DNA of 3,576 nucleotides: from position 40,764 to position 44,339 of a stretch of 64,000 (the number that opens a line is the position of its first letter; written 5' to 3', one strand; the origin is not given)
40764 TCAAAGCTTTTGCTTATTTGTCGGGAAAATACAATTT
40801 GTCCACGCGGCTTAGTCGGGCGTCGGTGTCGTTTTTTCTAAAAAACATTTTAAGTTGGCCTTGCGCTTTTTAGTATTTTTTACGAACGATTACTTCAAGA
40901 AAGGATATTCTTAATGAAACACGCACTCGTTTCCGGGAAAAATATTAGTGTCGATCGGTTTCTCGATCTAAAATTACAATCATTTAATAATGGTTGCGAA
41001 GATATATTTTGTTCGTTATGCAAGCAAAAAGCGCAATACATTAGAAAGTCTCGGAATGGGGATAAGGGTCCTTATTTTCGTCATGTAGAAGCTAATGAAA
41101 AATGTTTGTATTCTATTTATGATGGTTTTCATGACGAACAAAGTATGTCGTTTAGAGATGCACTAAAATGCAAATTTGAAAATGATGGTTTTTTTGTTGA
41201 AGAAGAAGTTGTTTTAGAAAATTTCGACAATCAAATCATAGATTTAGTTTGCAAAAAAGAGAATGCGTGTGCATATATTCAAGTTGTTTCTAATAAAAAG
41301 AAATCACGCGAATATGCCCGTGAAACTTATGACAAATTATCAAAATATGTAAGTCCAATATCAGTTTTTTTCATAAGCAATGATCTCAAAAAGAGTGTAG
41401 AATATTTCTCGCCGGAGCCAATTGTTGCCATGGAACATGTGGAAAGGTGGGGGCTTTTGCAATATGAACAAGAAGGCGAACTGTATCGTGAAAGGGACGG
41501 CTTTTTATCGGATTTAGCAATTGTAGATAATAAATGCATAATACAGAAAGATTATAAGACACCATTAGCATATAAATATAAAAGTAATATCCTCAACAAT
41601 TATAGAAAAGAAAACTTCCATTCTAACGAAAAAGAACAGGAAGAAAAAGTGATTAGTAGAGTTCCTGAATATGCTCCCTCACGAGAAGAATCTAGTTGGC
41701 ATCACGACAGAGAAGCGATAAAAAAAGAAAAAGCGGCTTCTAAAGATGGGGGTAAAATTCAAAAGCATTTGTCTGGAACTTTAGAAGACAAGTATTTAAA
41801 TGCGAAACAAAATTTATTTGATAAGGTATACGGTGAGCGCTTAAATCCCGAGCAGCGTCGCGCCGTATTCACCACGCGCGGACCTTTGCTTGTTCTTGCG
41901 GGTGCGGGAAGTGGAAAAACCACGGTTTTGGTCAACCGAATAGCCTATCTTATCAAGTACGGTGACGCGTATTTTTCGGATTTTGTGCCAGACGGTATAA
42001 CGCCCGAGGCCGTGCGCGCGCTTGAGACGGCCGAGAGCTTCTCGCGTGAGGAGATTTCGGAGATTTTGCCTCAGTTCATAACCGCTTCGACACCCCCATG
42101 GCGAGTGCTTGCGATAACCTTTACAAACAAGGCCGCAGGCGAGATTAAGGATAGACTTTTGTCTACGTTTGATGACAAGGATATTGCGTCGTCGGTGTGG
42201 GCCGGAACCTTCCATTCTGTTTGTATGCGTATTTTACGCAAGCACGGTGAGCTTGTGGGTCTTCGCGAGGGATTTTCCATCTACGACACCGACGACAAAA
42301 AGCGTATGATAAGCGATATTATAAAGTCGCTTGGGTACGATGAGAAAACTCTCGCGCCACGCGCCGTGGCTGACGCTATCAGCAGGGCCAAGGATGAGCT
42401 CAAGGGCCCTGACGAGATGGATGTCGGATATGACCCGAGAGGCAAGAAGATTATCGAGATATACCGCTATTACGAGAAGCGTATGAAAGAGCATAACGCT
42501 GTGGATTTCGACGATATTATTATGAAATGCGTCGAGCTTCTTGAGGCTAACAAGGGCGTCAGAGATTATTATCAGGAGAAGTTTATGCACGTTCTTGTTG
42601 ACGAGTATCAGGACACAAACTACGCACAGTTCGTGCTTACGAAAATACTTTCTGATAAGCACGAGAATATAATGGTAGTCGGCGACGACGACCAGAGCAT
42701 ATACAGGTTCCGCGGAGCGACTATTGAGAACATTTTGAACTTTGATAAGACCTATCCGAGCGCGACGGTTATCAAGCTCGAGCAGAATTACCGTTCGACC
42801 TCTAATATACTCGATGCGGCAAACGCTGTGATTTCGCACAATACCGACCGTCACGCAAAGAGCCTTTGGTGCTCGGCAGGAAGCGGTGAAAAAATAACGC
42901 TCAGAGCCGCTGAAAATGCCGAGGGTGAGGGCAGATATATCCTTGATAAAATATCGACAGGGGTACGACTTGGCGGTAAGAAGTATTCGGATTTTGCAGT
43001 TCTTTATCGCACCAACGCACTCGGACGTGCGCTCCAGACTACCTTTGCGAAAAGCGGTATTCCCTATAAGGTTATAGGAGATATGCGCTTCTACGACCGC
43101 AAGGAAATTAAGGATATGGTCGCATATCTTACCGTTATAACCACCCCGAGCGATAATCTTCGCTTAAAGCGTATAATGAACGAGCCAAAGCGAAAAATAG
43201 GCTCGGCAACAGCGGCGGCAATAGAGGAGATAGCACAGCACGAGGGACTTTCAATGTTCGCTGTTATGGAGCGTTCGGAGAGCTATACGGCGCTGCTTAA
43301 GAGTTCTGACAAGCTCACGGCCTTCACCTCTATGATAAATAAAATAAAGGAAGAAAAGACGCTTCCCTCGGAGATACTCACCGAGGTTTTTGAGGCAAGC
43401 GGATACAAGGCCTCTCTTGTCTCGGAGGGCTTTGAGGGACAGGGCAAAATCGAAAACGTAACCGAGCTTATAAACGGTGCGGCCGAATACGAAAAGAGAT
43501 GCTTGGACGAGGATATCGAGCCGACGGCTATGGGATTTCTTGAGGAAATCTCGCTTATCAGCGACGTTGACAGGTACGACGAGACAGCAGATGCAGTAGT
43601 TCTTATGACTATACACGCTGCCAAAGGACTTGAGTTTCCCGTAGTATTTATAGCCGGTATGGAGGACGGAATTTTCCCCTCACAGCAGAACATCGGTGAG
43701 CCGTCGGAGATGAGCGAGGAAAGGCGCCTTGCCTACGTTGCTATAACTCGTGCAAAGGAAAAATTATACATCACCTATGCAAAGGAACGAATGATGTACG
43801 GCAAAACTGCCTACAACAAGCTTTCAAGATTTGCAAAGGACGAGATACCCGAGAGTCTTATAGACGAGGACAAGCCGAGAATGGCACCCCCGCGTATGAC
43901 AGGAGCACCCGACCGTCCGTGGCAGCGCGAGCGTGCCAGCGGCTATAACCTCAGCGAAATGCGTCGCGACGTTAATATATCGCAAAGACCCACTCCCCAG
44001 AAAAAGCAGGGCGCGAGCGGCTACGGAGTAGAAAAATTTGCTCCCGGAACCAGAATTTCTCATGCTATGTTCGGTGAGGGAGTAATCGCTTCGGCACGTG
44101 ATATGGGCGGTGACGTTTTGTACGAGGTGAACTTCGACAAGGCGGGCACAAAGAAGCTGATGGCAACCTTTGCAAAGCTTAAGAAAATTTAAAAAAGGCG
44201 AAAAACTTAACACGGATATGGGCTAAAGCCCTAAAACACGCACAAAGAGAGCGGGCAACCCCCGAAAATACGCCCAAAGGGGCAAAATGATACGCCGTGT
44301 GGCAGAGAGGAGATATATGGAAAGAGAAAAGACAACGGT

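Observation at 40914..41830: AT-rich CoiA-like (Zn-ribbon + restriction-endonuclease-type) module fused in frame to the front of PcrA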

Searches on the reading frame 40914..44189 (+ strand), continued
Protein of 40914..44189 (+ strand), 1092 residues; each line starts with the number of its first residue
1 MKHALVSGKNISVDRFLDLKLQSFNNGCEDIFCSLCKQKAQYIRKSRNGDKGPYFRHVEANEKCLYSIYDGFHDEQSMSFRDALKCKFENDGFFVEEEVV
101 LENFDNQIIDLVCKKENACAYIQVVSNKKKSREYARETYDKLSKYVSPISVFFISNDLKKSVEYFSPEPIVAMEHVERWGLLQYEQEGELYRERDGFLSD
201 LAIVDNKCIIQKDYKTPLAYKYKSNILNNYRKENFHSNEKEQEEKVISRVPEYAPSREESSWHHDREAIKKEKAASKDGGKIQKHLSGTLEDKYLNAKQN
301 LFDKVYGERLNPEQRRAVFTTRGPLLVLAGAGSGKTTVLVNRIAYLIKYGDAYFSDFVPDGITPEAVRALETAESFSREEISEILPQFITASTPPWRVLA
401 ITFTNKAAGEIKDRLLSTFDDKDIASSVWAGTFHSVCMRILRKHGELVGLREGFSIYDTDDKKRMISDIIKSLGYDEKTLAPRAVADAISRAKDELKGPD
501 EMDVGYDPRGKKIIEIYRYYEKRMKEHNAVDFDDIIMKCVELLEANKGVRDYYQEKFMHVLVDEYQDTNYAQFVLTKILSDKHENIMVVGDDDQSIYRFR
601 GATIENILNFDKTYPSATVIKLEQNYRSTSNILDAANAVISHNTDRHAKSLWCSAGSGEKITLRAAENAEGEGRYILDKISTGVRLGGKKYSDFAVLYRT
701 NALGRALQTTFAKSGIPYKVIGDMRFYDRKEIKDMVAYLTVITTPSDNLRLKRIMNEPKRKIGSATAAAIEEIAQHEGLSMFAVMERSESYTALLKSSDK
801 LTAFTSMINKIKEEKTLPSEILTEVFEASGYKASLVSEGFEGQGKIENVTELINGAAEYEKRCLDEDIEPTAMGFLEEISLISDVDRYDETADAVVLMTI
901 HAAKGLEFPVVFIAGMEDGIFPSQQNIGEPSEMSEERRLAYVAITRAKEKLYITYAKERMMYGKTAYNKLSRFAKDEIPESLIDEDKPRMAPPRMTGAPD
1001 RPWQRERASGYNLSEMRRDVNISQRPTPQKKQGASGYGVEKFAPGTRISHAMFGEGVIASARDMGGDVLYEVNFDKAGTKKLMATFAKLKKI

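Call 12: find_encoding_contigs(protein=P0003, flank=10000, max_places=3)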
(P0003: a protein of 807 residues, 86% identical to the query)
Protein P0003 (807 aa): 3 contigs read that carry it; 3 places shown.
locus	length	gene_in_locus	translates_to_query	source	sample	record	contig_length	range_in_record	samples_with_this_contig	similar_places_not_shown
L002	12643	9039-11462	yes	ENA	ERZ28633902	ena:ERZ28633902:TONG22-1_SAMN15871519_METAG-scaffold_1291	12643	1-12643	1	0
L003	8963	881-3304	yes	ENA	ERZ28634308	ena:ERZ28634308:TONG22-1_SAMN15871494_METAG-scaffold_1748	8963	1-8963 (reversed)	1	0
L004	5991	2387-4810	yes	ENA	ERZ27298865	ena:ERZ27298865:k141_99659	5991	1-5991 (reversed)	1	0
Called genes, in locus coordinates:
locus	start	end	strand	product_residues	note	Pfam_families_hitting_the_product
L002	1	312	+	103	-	?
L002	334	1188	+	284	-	PF00005:ABC_tran, PF02463:SMC_N, PF13175:AAA_15 (faint), PF13304:AAA_21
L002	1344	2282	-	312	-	PF01479:S4, PF00849:PseudoU_synth_2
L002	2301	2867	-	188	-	PF01252:Peptidase_A8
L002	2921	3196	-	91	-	PF02325:CCB3_YggT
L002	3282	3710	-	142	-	PF04472:SepF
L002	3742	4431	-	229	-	PF01168:Ala_racemase_N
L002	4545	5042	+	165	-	PF00636:Ribonuclease_3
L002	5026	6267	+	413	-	PF13393:tRNA-synt_His, PF00152:tRNA-synt_2 (faint), PF00587:tRNA-synt_2b, PF03129:HGTP_anticodon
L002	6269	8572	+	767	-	PF08497:Radical_SAM_N, PF04055:Radical_SAM (faint), PF11842:DUF3362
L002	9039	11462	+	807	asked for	PF00580:UvrD-helicase, PF01443:Viral_helicase1 (faint), PF13245:AAA_19, PF00580:UvrD-helicase, PF13361:UvrD_C, PF13538:UvrD_C_2, PF21196:PcrA_UvrD_tudor (weak)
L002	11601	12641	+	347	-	?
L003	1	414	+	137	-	?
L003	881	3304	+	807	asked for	PF00580:UvrD-helicase, PF01443:Viral_helicase1 (faint), PF13245:AAA_19, PF00580:UvrD-helicase, PF13361:UvrD_C, PF13538:UvrD_C_2, PF21196:PcrA_UvrD_tudor (weak)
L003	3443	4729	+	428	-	PF00675:Peptidase_M16, PF05193:Peptidase_M16_C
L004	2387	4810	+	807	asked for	PF00580:UvrD-helicase, PF01443:Viral_helicase1 (faint), PF13245:AAA_19, PF00580:UvrD-helicase, PF13361:UvrD_C, PF13538:UvrD_C_2, PF21196:PcrA_UvrD_tudor (weak)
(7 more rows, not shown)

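Call 24: find_encoding_contigs(protein=P0001, flank=10000, max_places=6)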
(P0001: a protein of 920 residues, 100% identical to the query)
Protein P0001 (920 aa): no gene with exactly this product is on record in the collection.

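Call 25: list_cluster_members(proteins=[P0001, window:40914-44189:+])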
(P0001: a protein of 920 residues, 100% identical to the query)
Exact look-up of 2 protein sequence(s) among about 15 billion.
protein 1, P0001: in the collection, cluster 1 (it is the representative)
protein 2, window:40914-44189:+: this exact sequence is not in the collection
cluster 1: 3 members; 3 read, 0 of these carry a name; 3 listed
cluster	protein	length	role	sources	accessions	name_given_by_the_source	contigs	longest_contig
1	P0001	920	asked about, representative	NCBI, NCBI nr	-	-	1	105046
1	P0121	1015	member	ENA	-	-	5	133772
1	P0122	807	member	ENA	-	-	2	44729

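Call 28: find_encoding_contigs(protein=P0121, flank=10000, max_places=10)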
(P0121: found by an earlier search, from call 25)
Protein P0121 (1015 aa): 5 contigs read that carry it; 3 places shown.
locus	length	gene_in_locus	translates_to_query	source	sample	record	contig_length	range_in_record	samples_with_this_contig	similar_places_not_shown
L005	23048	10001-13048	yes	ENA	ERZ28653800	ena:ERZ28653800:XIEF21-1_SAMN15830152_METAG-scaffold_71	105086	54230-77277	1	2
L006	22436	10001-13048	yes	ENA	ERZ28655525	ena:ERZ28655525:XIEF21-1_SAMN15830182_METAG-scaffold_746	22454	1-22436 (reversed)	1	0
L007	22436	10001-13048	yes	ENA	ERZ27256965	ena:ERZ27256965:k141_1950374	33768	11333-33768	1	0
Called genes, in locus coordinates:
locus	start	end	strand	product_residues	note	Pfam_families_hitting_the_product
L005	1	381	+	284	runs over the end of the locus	PF00497:SBP_bac_3, PF10613:Lig_chan-Glu_bd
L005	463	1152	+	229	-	PF00528:BPD_transp_1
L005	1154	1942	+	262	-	PF13175:AAA_15 (faint), PF00005:ABC_tran, PF02463:SMC_N, PF13304:AAA_21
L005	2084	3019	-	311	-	PF01479:S4, PF00849:PseudoU_synth_2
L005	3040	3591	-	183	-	PF01252:Peptidase_A8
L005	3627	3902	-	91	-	PF02325:CCB3_YggT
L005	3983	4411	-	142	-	PF04472:SepF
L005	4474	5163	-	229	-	PF01168:Ala_racemase_N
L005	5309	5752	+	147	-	PF00636:Ribonuclease_3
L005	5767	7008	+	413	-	PF13393:tRNA-synt_His, PF00587:tRNA-synt_2b, PF03129:HGTP_anticodon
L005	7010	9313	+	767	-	PF04055:Radical_SAM (faint), PF08497:Radical_SAM_N, PF11842:DUF3362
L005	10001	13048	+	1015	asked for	PF00580:UvrD-helicase, PF01443:Viral_helicase1 (faint), PF13245:AAA_19, PF00580:UvrD-helicase, PF13361:UvrD_C, PF13538:UvrD_C_2, PF21196:PcrA_UvrD_tudor (weak)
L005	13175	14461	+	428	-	PF00675:Peptidase_M16, PF05193:Peptidase_M16_C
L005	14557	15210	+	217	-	PF00702:Hydrolase, PF12710:HAD, PF13419:HAD_2, PF13242:Hydrolase_like (weak)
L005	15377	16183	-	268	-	PF00165:HTH_AraC, PF12833:HTH_18, PF00165:HTH_AraC (weak)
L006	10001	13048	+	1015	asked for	PF00580:UvrD-helicase, PF01443:Viral_helicase1 (faint), PF13245:AAA_19, PF00580:UvrD-helicase, PF13361:UvrD_C, PF13538:UvrD_C_2, PF21196:PcrA_UvrD_tudor (weak)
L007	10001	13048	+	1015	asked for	PF00580:UvrD-helicase, PF01443:Viral_helicase1 (faint), PF13245:AAA_19, PF00580:UvrD-helicase, PF13361:UvrD_C, PF13538:UvrD_C_2, PF21196:PcrA_UvrD_tudor (weak)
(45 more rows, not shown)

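Call 29: find_encoding_contigs(protein=P0122, flank=10000, max_places=4)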
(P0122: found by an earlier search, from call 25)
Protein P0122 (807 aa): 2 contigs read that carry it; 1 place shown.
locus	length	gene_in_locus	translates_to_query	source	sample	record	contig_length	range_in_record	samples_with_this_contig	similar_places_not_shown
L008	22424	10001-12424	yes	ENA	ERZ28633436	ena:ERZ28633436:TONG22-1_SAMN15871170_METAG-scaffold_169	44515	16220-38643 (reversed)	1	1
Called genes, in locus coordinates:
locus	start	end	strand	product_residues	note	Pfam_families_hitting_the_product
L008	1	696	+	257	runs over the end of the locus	PF00497:SBP_bac_3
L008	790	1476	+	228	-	PF00528:BPD_transp_1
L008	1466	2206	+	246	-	PF00005:ABC_tran, PF02463:SMC_N (faint), PF13304:AAA_21 (weak)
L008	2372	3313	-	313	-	PF01479:S4, PF00849:PseudoU_synth_2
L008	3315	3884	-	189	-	PF01252:Peptidase_A8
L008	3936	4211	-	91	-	PF02325:CCB3_YggT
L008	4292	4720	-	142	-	PF04472:SepF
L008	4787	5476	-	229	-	PF01168:Ala_racemase_N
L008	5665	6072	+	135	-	PF00636:Ribonuclease_3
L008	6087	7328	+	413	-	PF13393:tRNA-synt_His, PF00152:tRNA-synt_2 (faint), PF00587:tRNA-synt_2b, PF03129:HGTP_anticodon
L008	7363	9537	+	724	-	PF08497:Radical_SAM_N, PF11842:DUF3362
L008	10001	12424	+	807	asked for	PF00580:UvrD-helicase, PF01443:Viral_helicase1 (faint), PF13245:AAA_19, PF00580:UvrD-helicase, PF13361:UvrD_C, PF13538:UvrD_C_2, PF21196:PcrA_UvrD_tudor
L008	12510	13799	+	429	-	PF00675:Peptidase_M16, PF05193:Peptidase_M16_C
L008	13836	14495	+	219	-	PF00702:Hydrolase, PF12710:HAD, PF13419:HAD_2, PF13242:Hydrolase_like (weak)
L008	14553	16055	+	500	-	PF07969:Amidohydro_3, PF01979:Amidohydro_1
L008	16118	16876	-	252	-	PF00165:HTH_AraC, PF12833:HTH_18, PF00165:HTH_AraC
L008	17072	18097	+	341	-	PF08240:ADH_N (faint), PF00107:ADH_zinc_N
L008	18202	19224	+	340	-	PF01408:GFO_IDH_MocA (weak), PF22725:GFO_IDH_MocA_C3, PF02894:GFO_IDH_MocA_C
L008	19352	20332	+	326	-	-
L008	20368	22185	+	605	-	PF07944:Beta-AFase-like_GH127_cat, PF20736:Glyco_hydro127M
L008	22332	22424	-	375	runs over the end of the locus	PF03462:PCRF, PF00472:RF-1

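Call 34: search_protein_families(library=padloc, proteins=[window:40914-44189:+], max_evalue=10)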
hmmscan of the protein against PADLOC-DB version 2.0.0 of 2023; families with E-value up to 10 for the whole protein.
window:40914-44189:+ (1092 aa): 51 families (the best 25 are shown)
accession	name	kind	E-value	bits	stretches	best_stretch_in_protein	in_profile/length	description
PDLC03802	RTasHel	-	4.3e-115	384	3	387-816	41-409/675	DRT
PDLC00132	GajB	-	2.6e-106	354.7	2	389-975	40-621/625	UrvD helicase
PDLC00114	GajB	-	2.6e-104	348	2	394-966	51-622/635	UrvD helicase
PDLC00117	GajB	-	9.3e-80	266.8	2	393-975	57-594/604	UrvD helicase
PDLC00127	GajB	-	2.4e-62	209.3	3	397-648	54-297/594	UrvD helicase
PDLC00107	GajB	-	2.4e-59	199.5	2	395-973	61-575/587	UrvD helicase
PDLC00103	GajB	-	2.8e-58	196.3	2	392-962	58-583/612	UrvD helicase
PDLC00121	GajB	-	1.9e-55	186.5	3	394-724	50-366/565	UrvD helicase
PDLC00123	GajB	-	1.1e-44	151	4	530-759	150-370/540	UrvD helicase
PDLC00130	GajB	-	9.4e-44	147.6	3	395-648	47-298/589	UrvD helicase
PDLC00119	GajB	-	1.2e-42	144.6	3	397-732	51-377/565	UrvD helicase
PDLC00122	GajB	-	9e-41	138.3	4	539-728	145-322/502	UrvD helicase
PDLC00104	GajB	-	1.6e-39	134.1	3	398-647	50-256/574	UrvD helicase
PDLC00116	GajB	-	1.3e-34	117.8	4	520-699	123-299/557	UrvD helicase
PDLC00144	GajB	-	1.9e-33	113.9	4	524-725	128-331/559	UrvD helicase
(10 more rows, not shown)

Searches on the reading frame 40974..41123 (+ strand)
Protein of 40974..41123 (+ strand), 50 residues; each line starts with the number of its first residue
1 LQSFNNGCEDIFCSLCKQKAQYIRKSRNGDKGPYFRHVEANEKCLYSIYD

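Call 66: search_protein_families(library=pfam, proteins=[window:40974-41123:+], max_evalue=10)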
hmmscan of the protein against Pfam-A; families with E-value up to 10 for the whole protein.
window:40974-41123:+ (50 aa): 2 families
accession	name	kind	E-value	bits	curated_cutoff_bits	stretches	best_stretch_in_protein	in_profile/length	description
PF25169.1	DUF7830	-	1.9e-05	24.9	27.5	1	7-46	31-67/72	Domain of unknown function (DUF7830)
PF25165.1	DUF7828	-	0.077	13.1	25.7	1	9-39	26-54/87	Domain of unknown function (DUF7828)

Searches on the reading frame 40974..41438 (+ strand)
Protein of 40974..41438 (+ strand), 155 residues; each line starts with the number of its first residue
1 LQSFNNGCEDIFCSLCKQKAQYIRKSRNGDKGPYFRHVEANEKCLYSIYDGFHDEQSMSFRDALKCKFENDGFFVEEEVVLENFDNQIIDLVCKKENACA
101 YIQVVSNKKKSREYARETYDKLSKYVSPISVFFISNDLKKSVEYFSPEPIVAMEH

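Call 49: predict_structure(protein=window:40974-41438:+)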
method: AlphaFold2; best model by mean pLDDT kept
length: 155 residues; sequences in the alignment: 1
mean_pLDDT: 43.6   pTM: 0.45
mean pLDDT of the five models: 43.6, 43.3, 40.2, 38.0, 35.5
residues with pLDDT >= 90: 0; 70-90: 0; 50-70: 51; < 50: 104
segments of 3 or more residues with pLDDT < 50: 1-63, 70-75, 77-88, 93-96, 137-142, 146-155
pLDDT, mean of each block of 10 residues (from residue 1): 30 32 29 37 36 37 48 43 43 51 57 63 58 52 46 26
secondary structure, 60 per line:
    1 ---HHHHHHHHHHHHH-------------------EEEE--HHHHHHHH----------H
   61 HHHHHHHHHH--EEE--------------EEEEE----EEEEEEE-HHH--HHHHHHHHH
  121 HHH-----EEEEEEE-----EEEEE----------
elements in order: H4-16 E36-39 H42-49 H60-70 E73-75 E90-94 E99-105 H112-123 E129-135 E141-145

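Call 52: fold_search(model_id=the predicted structure, library=pdb)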
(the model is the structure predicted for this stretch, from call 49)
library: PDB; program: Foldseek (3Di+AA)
matches with E <= 10: 683; with E <= 0.001: 0
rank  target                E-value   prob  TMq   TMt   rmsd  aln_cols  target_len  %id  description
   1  2zyz_C                6.6e-03  0.95  0.32  0.46   7.9        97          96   18  Pyrobaculum aerophilum splicing endonuclease (released 2009-06-23)
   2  7uxa_B                1.8e-02  0.69  0.33  0.38   9.7       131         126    9  Human tRNA Splicing Endonuclease Complex bound to pre-tRNA-ARG (released 2023-02-08)
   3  2zyz_A                2.0e-02  0.91  0.33  0.48   6.0        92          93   16  Pyrobaculum aerophilum splicing endonuclease (released 2009-06-23)
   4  6ntv_A                5.6e-02  0.15  0.22  0.17  11.1       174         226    9  SFTSV L endonuclease domain (released 2020-01-08)
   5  3iey_B                6.0e-02  0.57  0.34  0.35  10.4       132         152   14  Crystal Structure of the functional Nanoarchaeum equitans tRNA splicing endonuclease (released 2009-09-01)
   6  9iac_A                6.4e-02  0.30  0.28  0.18  13.7       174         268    7  Structure of the Argonaute-associated Cas4 family protein 1 (ACE1) from Microcystis aeruginosa (MaACE1) (released 2025-04-23)
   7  3p1z_B                6.8e-02  0.69  0.35  0.31   9.0       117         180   11  Crystal structure of the Aperopyrum pernix RNA splicing endonuclease (released 2011-08-10)
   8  9iac_B                7.3e-02  0.41  0.29  0.19   9.5       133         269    8  Structure of the Argonaute-associated Cas4 family protein 1 (ACE1) from Microcystis aeruginosa (MaACE1) (released 2025-04-23)
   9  8hmy_D                8.9e-02  0.47  0.35  0.40   9.5       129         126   10  Cryo-EM structure of the human pre-catalytic TSEN/pre-tRNA complex (released 2023-04-19)
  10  2wiz_A                1.2e-01  0.77  0.35  0.42   5.5        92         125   13  Crystal structures of Holliday junction resolvases from Archaeoglobus fulgidus bound to DNA substrate (released 2009-05-26)
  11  2wiw_A                1.2e-01  0.57  0.33  0.40   6.8       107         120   12  Crystal structures of Holliday junction resolvases from Archaeoglobus fulgidus bound to DNA substrate (released 2009-05-26)
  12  3ajv_C                1.3e-01  0.66  0.37  0.36   7.9       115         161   10  Splicing endonuclease from Aeropyrum pernix (released 2010-11-17)
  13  5x89                  1.3e-01  0.44  0.32  0.17   9.0       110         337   12  The X-ray crystal structure of subunit fusion RNA splicing endonuclease from Methanopyrus kandleri (released 2018-01-24)
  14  4tkd_D                1.4e-01  0.77  0.34  0.43   5.0        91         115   19  Sulfolobus solfataricus HJC mutants (released 2015-08-12)
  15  3ajv_A                1.4e-01  0.63  0.37  0.34   8.3       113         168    9  Splicing endonuclease from Aeropyrum pernix (released 2010-11-17)
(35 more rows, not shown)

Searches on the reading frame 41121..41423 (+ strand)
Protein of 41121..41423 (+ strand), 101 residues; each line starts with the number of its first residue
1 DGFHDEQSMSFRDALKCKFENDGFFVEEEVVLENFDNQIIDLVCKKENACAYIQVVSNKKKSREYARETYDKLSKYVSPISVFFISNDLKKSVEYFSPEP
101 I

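Call 66: search_protein_families(library=pfam, proteins=[window:41121-41423:+], max_evalue=10)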
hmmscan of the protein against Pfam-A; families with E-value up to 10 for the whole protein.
window:41121-41423:+ (101 aa): 1 family
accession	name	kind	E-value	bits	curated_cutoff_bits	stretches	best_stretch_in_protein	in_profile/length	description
PF13588.12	HSDR_N_2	-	0.05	14.1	25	1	17-88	17-88/110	Type I restriction enzyme R protein N terminus (HSDR_N)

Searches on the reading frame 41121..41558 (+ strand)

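Call 66: search_protein_families(library=pfam, proteins=[window:41121-41558:+], max_evalue=10)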
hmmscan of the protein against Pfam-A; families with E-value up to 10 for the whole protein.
window:41121-41558:+ (146 aa): 2 families
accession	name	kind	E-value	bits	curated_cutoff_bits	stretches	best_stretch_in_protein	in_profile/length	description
PF24464.1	Ig_F54D1_6_2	-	0.006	16.8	27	1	85-136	83-133/159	F54D1.6, Ig-like domain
PF22974.1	DUF7029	-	0.1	13.1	27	1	30-76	9-51/100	Domain of unknown function (DUF7029)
